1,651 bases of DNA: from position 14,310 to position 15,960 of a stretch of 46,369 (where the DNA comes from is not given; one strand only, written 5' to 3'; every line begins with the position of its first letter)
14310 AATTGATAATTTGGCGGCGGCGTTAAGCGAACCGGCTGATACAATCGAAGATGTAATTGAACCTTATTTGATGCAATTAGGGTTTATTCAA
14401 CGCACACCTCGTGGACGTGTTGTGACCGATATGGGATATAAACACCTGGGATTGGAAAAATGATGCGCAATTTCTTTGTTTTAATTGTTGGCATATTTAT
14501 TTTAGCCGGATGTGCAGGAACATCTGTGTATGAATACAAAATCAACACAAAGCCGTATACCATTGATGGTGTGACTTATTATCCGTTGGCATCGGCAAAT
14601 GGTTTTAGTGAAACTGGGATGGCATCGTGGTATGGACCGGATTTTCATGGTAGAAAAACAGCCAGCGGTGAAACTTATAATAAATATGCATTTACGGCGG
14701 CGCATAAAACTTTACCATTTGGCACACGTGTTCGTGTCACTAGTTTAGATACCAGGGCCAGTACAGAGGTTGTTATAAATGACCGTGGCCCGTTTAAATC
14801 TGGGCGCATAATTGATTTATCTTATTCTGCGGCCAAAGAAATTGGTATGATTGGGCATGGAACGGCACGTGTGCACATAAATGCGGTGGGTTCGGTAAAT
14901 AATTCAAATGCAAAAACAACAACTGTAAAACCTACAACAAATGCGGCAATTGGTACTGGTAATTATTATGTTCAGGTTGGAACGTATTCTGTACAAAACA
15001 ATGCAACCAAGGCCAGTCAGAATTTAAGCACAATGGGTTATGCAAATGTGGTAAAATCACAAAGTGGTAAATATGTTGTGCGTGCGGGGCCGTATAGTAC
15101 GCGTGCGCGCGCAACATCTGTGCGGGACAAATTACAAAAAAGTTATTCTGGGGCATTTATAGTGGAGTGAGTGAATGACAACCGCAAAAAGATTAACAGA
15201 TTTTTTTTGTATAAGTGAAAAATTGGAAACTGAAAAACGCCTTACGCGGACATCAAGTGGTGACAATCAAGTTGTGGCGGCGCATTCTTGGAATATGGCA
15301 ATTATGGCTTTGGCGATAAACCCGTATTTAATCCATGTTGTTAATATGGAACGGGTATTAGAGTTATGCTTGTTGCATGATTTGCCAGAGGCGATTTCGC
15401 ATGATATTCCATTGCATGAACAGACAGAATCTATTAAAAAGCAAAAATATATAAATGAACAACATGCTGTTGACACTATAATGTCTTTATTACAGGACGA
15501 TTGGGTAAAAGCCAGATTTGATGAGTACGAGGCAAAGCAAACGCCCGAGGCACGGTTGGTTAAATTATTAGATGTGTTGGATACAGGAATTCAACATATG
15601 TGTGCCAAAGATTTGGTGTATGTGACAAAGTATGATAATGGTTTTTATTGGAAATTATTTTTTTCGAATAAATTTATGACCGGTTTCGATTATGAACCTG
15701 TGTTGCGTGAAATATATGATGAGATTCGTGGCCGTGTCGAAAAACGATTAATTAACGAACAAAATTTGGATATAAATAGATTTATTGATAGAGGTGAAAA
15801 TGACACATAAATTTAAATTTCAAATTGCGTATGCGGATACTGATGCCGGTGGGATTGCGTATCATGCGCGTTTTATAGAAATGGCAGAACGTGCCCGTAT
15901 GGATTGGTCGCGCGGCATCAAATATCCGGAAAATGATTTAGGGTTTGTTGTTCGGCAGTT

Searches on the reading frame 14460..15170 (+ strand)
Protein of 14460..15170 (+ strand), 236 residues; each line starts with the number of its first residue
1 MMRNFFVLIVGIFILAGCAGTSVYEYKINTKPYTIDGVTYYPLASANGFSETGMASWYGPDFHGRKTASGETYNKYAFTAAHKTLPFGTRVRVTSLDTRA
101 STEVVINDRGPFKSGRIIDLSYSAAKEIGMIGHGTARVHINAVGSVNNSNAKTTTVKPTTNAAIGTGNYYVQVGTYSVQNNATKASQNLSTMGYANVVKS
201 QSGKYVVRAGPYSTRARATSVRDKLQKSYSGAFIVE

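Call 61: search_protein_families(library=pfam, proteins=[window:14460-15170:+], max_evalue=0.001)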
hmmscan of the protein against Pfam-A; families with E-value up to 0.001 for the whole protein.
window:14460-15170:+ (236 aa): 2 families
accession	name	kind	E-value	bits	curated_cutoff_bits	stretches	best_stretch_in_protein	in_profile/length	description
PF03330.24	DPBB_1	-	4.6e-26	91.3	28.8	1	51-139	2-82/83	Lytic transglycolase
PF05036.18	SPOR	-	3e-16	59.9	21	1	166-235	2-75/76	SPOR domain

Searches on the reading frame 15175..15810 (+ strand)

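Call 61: search_protein_families(library=pfam, proteins=[window:15175-15810:+], max_evalue=0.001)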
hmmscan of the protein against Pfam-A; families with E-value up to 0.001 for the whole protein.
window:15175-15810:+ (211 aa): 3 families
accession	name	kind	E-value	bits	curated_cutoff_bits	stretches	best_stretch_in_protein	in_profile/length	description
PF13023.12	HD_3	-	1.8e-27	96.7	22.5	1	15-146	2-136/165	HD domain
PF12917.13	YfbR-like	-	3e-10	40.5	25.9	1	10-139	2-139/182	5'-deoxynucleotidase YfbR-like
PF01966.28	HD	-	4.1e-09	37.2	22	1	34-137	1-115/116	HD domain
